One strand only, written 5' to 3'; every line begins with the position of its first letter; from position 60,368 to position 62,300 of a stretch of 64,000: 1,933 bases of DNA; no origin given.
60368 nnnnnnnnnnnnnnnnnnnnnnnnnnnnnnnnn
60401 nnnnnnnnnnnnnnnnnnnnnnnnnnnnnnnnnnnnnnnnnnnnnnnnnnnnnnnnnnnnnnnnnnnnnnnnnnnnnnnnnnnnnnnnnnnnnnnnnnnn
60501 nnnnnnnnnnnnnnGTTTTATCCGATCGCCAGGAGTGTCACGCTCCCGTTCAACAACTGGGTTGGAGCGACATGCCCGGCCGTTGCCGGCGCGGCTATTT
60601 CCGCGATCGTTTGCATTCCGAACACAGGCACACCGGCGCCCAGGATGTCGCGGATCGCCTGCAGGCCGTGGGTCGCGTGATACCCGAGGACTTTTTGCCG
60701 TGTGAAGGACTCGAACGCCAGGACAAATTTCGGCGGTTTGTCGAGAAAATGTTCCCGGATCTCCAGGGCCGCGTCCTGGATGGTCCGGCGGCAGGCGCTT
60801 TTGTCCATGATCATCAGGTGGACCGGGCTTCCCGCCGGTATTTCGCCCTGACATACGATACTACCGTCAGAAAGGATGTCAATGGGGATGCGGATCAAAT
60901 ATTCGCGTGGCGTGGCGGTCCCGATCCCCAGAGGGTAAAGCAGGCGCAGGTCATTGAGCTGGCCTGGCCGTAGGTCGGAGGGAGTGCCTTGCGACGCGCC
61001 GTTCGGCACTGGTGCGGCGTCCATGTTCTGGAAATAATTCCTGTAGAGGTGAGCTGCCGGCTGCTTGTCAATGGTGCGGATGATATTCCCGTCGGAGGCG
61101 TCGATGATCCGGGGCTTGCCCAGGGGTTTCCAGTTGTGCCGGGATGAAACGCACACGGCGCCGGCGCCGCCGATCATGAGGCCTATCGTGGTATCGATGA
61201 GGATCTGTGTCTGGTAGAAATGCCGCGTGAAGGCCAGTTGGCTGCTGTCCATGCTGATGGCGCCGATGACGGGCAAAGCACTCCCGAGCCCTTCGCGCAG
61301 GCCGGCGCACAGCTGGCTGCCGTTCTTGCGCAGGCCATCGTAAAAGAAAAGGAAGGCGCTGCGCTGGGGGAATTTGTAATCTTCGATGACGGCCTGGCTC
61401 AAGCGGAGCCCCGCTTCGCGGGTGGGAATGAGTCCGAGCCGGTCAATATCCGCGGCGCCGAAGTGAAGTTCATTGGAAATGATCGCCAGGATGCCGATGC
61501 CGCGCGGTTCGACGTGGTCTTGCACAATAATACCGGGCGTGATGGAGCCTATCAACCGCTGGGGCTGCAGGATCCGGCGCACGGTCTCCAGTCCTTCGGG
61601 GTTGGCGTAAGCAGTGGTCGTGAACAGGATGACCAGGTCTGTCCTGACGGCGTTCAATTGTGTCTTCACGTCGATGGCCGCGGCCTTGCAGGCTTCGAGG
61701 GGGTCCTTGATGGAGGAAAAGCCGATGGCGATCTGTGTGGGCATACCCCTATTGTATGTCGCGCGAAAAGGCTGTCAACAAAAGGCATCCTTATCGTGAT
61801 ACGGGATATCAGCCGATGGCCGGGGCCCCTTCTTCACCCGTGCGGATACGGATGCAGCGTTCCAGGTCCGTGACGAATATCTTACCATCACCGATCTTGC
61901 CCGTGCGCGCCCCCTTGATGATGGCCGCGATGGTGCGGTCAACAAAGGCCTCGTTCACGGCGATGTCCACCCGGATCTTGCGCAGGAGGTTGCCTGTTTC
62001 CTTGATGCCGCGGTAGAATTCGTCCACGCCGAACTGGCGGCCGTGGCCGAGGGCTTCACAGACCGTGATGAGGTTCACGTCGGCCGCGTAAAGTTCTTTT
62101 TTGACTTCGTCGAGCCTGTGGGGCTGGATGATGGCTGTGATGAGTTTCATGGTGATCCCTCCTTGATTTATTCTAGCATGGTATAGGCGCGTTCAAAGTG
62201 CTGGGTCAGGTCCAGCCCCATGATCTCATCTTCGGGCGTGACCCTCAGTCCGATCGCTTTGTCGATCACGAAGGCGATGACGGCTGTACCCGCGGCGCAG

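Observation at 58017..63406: amtB-glnK cotranscribed with a FIST sensor, GAF histidine kinase and REC-GGDEF(GGDDF) regulator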

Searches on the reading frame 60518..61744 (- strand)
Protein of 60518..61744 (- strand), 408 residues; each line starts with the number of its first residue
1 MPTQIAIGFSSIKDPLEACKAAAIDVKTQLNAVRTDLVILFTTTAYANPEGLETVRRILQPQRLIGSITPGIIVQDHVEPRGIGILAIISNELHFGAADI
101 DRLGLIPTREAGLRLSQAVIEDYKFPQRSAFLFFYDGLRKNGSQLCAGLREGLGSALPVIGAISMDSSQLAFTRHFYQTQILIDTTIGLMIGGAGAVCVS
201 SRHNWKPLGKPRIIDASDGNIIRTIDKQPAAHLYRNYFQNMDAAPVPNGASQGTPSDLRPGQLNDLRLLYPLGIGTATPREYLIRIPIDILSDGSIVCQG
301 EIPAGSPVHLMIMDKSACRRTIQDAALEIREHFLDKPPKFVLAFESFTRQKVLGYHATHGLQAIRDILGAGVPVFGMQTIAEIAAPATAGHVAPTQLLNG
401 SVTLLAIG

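Call 3: search_protein_families(library=pfam, proteins=[window:60518-61744:-], max_evalue=0.01)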
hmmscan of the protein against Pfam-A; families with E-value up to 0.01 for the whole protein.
window:60518-61744:- (408 aa): 2 families
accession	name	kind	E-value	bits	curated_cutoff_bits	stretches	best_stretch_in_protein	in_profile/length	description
PF08495.15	FIST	-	4.1e-28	99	23.2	1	36-227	1-188/189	FIST N domain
PF10442.14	FIST_C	-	1.3e-17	64.6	28.5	1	259-384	12-130/131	FIST C domain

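Call 6: search_protein_families(library=ncbifam, proteins=[window:60518-61744:-], max_evalue=0.01)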
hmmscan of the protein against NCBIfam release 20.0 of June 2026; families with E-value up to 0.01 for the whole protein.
window:60518-61744:- (408 aa): 1 family
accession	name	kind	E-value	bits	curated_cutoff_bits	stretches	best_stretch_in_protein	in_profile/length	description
NF041558.1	NosP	equivalog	2.5e-10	40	450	1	19-236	8-231/368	nitric oxide-sensing protein NosP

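Call 7: find_encoding_contigs(protein=window:60518-61744:-, flank=10000, max_places=6)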
Protein window:60518-61744:- (408 aa): 19 contigs read that carry it; 1 place shown.
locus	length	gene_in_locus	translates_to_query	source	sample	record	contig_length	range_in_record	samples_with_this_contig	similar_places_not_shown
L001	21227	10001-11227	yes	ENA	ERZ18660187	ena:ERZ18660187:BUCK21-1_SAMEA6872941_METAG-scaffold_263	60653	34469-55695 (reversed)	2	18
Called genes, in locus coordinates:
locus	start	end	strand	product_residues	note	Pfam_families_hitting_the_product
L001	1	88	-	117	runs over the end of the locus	PF18924:DUF5674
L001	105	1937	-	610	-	PF13522:GATase_6, PF13537:GATase_7, PF01380:SIS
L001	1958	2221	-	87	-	PF01016:Ribosomal_L27 (weak)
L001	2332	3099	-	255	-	PF13098:Thioredoxin_2 (faint), PF13462:Thioredoxin_4, PF01323:DSBA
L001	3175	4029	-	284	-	PF00768:Peptidase_S11, PF13354:Beta-lactamase2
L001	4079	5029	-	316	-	PF02390:Methyltransf_4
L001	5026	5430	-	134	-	-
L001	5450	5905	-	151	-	PF00383:dCMP_cyt_deam_1, PF14437:MafB19-deam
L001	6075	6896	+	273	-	PF02673:BacA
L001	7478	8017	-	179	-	-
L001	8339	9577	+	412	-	PF00909:Ammonium_transp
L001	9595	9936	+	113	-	PF00543:P-II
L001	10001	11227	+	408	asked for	PF08495:FIST, PF10442:FIST_C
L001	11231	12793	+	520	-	PF00512:HisKA, PF02518:HATPase_c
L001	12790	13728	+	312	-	PF00072:Response_reg, PF00990:GGDEF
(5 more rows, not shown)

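Call 25: search_solved_structures(query=window:60518-61744:-, max_evalue=1, show_alignments=3)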
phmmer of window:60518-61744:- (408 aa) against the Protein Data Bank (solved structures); distinct sequences matched with E-value up to 1: 0.

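Call 40: find_homologous_proteins(query=window:60518-61744:-)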
Query window:60518-61744:- (408 aa): 73 proteins with E <= 0.001 among 8000 candidates.
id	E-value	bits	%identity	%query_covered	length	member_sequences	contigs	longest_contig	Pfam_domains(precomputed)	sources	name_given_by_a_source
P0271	5.8e-268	906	100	100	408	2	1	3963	PF08495.16,PF10442.15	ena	-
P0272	1.3e-224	763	83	100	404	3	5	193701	PF08495.16,PF10442.15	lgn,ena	-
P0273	3.2e-215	733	80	100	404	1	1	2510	PF08495.16,PF10442.15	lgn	-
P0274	2.6e-159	548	61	100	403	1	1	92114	PF08495.16,PF10442.15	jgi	jgi:hypothetical protein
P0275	1.9e-156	539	61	100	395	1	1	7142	PF08495.16,PF10442.15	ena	-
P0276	2.7e-156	539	60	100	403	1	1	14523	PF08495.16,PF10442.15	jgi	jgi:hypothetical protein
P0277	2.4e-153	529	59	100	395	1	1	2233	PF08495.16,PF10442.15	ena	-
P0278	7.3e-153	527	59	100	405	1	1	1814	PF08495.16,PF10442.15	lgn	-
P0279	1.8e-151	523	59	100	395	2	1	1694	PF08495.16,PF10442.15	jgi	-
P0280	2.9e-150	519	60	100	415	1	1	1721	PF08495.16,PF10442.15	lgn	-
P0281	4.6e-150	518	59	100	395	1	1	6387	PF08495.16,PF10442.15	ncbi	-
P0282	6.9e-149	514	57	100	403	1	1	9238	PF08495.16,PF10442.15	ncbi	-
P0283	4.3e-147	508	58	100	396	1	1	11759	PF08495.16,PF10442.15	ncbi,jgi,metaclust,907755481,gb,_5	metaclust:\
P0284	4.1e-144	498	57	100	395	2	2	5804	PF08495.16,PF10442.15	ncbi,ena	-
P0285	2.6e-142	492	57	100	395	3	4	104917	PF08495.16,PF10442.15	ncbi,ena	-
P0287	3.2e-138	479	54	100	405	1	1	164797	PF08495.16,PF10442.15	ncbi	-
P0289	1.0e-132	461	53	100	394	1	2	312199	PF08495.16,PF10442.15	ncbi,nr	ncbi:MAG: FIST C-terminal domain-containing protein [Candidatus Omnitrophica bacterium]|nr:FIST C-te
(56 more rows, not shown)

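Call 41: find_encoding_contigs(protein=P0272, flank=6000, max_places=1)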
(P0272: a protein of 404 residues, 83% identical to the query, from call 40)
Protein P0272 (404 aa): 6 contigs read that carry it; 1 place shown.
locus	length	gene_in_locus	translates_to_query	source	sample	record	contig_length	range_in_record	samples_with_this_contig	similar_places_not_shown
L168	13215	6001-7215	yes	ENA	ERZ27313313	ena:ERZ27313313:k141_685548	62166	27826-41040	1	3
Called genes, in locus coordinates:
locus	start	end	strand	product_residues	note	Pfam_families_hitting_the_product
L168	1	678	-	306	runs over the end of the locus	PF01966:HD (weak)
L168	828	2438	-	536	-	-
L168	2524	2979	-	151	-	PF00383:dCMP_cyt_deam_1, PF14437:MafB19-deam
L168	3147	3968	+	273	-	PF02673:BacA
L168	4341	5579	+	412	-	PF00909:Ammonium_transp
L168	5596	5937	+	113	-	PF00543:P-II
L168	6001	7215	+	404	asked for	PF08495:FIST, PF10442:FIST_C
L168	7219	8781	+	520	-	PF00512:HisKA, PF02518:HATPase_c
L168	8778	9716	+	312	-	PF00072:Response_reg, PF00990:GGDEF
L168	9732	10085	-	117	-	-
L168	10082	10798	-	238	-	PF00834:Ribul_P_3_epim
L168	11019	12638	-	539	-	PF06418:CTP_synth_N, PF00117:GATase, PF07722:Peptidase_C26 (weak)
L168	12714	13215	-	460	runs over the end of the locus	PF13230:GATase_4, PF13522:GATase_6, PF13537:GATase_7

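Call 42: find_encoding_contigs(protein=P0274, flank=6000, max_places=1)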
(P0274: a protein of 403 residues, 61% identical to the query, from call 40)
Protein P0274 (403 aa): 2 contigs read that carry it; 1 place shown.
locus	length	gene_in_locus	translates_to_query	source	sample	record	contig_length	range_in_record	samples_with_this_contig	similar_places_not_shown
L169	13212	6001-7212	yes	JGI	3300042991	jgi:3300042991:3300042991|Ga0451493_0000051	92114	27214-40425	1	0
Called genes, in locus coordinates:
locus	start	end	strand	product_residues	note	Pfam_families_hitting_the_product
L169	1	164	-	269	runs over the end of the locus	-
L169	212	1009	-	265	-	PF00768:Peptidase_S11, PF02113:Peptidase_S13 (faint), PF13354:Beta-lactamase2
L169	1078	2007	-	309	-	PF02390:Methyltransf_4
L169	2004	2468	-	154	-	-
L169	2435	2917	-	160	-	PF00383:dCMP_cyt_deam_1, PF14437:MafB19-deam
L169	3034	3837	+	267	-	PF02673:BacA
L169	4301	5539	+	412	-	PF00909:Ammonium_transp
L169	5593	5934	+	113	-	PF00543:P-II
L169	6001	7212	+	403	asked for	PF08495:FIST, PF10442:FIST_C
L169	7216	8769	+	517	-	PF00512:HisKA, PF02518:HATPase_c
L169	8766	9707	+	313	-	PF00072:Response_reg, PF00990:GGDEF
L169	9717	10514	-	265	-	-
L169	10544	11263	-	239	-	PF00834:Ribul_P_3_epim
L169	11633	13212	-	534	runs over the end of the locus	PF06418:CTP_synth_N, PF00117:GATase, PF07722:Peptidase_C26 (weak)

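Call 43: find_encoding_contigs(protein=P0285, flank=6000, max_places=1)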
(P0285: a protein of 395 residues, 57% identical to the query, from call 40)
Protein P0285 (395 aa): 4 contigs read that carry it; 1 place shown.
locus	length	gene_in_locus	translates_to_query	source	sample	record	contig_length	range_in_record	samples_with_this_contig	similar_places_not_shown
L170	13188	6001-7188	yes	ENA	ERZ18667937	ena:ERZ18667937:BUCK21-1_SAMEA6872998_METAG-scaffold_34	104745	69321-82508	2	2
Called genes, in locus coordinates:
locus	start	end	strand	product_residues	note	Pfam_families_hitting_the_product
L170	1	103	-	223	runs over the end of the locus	-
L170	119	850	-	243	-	PF02661:Fic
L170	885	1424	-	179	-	PF13240:Zn_Ribbon_1 (faint), PF13248:Zn_ribbon_3 (weak), PF20382:DUF6677 (weak), PF12773:DZR (weak)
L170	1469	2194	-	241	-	-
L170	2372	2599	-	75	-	-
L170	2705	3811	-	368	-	PF17761:DUF1016_N, PF06250:YhcG_C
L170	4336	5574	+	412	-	PF00909:Ammonium_transp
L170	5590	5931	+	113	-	PF00543:P-II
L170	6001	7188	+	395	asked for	PF08495:FIST, PF10442:FIST_C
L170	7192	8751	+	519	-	PF13492:GAF_3 (faint), PF00512:HisKA, PF02518:HATPase_c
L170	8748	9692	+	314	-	PF00072:Response_reg, PF00990:GGDEF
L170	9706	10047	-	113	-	-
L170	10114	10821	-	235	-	PF00834:Ribul_P_3_epim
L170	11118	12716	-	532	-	PF06418:CTP_synth_N, PF00117:GATase, PF07722:Peptidase_C26 (weak)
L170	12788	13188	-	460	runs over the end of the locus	PF13230:GATase_4, PF13522:GATase_6, PF13537:GATase_7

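Call 44: find_encoding_contigs(protein=P0287, flank=6000, max_places=1)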
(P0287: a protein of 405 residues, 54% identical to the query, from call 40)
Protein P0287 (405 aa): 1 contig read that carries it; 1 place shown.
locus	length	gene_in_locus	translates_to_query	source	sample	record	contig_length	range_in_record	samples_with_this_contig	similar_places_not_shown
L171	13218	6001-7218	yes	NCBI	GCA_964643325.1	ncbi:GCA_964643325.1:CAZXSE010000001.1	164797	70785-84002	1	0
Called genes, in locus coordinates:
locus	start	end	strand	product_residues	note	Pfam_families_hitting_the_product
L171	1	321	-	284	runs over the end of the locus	PF00905:Transpeptidase (faint), PF00768:Peptidase_S11, PF13354:Beta-lactamase2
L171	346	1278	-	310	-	PF02390:Methyltransf_4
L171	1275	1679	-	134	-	-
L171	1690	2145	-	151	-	PF00383:dCMP_cyt_deam_1, PF14437:MafB19-deam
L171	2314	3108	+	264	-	PF02673:BacA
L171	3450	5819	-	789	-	-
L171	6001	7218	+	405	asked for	PF08495:FIST, PF10442:FIST_C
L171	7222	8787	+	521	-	PF13185:GAF_2 (weak), PF00512:HisKA, PF02518:HATPase_c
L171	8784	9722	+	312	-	PF00072:Response_reg, PF00990:GGDEF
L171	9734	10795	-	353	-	PF00834:Ribul_P_3_epim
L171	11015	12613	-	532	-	PF06418:CTP_synth_N, PF00117:GATase, PF07722:Peptidase_C26 (weak)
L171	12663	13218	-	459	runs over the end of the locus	PF13230:GATase_4, PF13522:GATase_6, PF13537:GATase_7, PF00156:Pribosyltran (weak)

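Call 45: find_encoding_contigs(protein=P0289, flank=6000, max_places=1)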
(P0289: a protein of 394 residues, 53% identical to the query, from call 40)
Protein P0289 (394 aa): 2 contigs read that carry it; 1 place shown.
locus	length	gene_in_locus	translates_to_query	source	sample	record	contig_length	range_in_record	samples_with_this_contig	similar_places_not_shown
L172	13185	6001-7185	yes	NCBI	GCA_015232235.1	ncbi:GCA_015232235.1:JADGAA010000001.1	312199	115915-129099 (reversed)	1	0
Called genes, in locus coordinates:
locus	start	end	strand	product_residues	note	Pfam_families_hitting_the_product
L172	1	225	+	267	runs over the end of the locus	PF02673:BacA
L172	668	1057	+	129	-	-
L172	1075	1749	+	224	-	PF00072:Response_reg, PF00486:Trans_reg_C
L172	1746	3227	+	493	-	PF00672:HAMP, PF00512:HisKA, PF02518:HATPase_c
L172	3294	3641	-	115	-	-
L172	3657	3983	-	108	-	-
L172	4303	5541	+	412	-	PF00909:Ammonium_transp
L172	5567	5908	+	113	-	PF00543:P-II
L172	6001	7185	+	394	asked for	PF08495:FIST, PF10442:FIST_C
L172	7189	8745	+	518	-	PF13492:GAF_3, PF00512:HisKA, PF02518:HATPase_c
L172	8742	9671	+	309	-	PF00072:Response_reg, PF00990:GGDEF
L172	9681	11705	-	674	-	-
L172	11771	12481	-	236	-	PF00834:Ribul_P_3_epim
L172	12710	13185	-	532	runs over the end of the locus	PF06418:CTP_synth_N, PF00117:GATase, PF07722:Peptidase_C26 (weak)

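Call 92: predict_structure(alignment_id=A2)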
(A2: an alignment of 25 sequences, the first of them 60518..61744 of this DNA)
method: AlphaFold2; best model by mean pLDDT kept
length: 408 residues; sequences in the alignment: 25
mean_pLDDT: 87.5   pTM: 0.87
mean pLDDT of the five models: 87.5, 87.3, 85.8, 85.7, 83.2
residues with pLDDT >= 90: 266; 70-90: 101; 50-70: 19; < 50: 22
segments of 3 or more residues with pLDDT < 50: 243-262
pLDDT, mean of each block of 10 residues (from residue 1): 92 97 97 94 95 97 96 92 97 96 91 96 93 87 89 91 78 89 95 92 91 94 95 78 39 39 68 87 87 89 92 91 93 93 91 78 92 94 73 77 94
secondary structure, 60 per line:
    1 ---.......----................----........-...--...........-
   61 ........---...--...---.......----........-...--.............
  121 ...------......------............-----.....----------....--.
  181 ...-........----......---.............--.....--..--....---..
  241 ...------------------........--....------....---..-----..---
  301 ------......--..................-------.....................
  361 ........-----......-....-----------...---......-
elements in order: E4-10 H15-30 E35-42 H49-59 E61-68 E72-74 E77-79 E83-89 E94-101 H108-123 E130-135 H142-153 E159-163 E174-177 E180-183 E185-192 E197-202 E206-218 E221-225 H232-235 H239-243 H262-269 E272-275 E282-285 E307-312 H315-332 E340-346 H347-368 E374-379 E381-384 E396-398 E402-407

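Call 94: fold_search(model_id=the predicted structure, library=pdb)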
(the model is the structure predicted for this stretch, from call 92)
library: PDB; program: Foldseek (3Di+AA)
matches with E <= 10: 631; with E <= 0.001: 17
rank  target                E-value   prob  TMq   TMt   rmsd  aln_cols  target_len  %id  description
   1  8ua3_C                9.3e-12  1.00  0.52  0.62   6.1       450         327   11  Cryo-EM Structure of FBOX22-BACH1BTB (released 2024-11-06)
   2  8ua6_C                1.3e-11  1.00  0.52  0.55   6.1       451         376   11  Cryo-EM Structure of SCF-FBOX22-BACH1BTB (released 2024-11-06)
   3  8s7d_D                3.1e-09  1.00  0.47  0.54   6.8       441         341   11  Cryo-EM structure of SKP1-FBXO22 in complex with a BACH1 BTB dimer at 3.2A resolution (released 2024-12-11)
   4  8s7e_B                1.3e-08  1.00  0.48  0.58   6.6       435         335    9  Cryo-EM structure of SKP1-FBXO22 (released 2024-12-11)
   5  5hy4_H                1.1e-06  1.00  0.37  0.45  15.7       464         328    8  Structure-function analysis of functionally diverse members of the cyclic amide hydrolase family of Toblerone fold enz (released 2017-02-01)
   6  4nq3_B                7.7e-06  1.00  0.39  0.44  14.2       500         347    7  Crystal structure of cyanuic acid hydrolase from A. caulinodans (released 2014-09-10)
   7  5hy1                  8.7e-06  1.00  0.39  0.43  12.7       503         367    9  high resolution structure of barbiturase (released 2017-02-01)
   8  5hy4_E                1.3e-05  1.00  0.36  0.41  16.2       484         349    8  Structure-function analysis of functionally diverse members of the cyclic amide hydrolase family of Toblerone fold enz (released 2017-02-01)
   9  5t13                  1.3e-05  1.00  0.34  0.36  15.9       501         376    8  Structure of the Cyanuric Acid Hydrolase TrzD Reveals Product Exit Channel (released 2017-04-12)
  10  5hy4_A                1.4e-05  1.00  0.35  0.39  16.2       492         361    9  Structure-function analysis of functionally diverse members of the cyclic amide hydrolase family of Toblerone fold enz (released 2017-02-01)
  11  5hy4_G                1.7e-05  1.00  0.38  0.44  15.7       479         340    7  Structure-function analysis of functionally diverse members of the cyclic amide hydrolase family of Toblerone fold enz (released 2017-02-01)
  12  4bvq_A                2.3e-05  1.00  0.35  0.38  13.8       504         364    9  Cyanuric acid hydrolase: evolutionary innovation by structural concatenation. (released 2013-07-17)
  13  4nq3_A                4.9e-05  1.00  0.39  0.43  14.4       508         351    6  Crystal structure of cyanuic acid hydrolase from A. caulinodans (released 2014-09-10)
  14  2hs3                  2.2e-04  0.60  0.22  0.16  21.8       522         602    9  T. maritima PurL complexed with FGAR (released 2007-01-09)
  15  1vk3                  2.6e-04  0.60  0.22  0.17  25.4       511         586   10  Crystal structure of Phosphoribosylformylglycinamidine synthase II (TM1246) from Thermotoga maritima at 2.15 A resolutio (released 2004-05-11)
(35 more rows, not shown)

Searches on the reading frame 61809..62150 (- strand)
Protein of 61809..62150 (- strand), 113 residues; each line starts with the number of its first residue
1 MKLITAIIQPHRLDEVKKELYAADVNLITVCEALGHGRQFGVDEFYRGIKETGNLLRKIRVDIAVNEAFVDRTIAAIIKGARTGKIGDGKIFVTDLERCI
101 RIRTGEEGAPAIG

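Call 3: search_protein_families(library=pfam, proteins=[window:61809-62150:-], max_evalue=0.01)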
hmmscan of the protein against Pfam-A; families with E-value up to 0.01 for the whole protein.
window:61809-62150:- (113 aa): 1 family
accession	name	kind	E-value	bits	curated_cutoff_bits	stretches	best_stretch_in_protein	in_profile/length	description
PF00543.27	P-II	-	7.8e-25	87.6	25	1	1-106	1-102/102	Nitrogen regulatory protein P-II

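Call 6: search_protein_families(library=ncbifam, proteins=[window:61809-62150:-], max_evalue=0.01)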
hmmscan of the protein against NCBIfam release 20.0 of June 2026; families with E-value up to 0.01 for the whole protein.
window:61809-62150:- (113 aa): 2 families
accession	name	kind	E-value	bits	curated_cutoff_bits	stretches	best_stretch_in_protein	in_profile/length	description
NF007946.0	PRK10665.1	equivalog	3.4e-31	108.3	181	1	1-108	1-108/112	P-II family nitrogen regulator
NF008111.0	PRK10858.1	equivalog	5.8e-30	104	202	1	1-112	1-112/112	nitrogen regulatory protein P-II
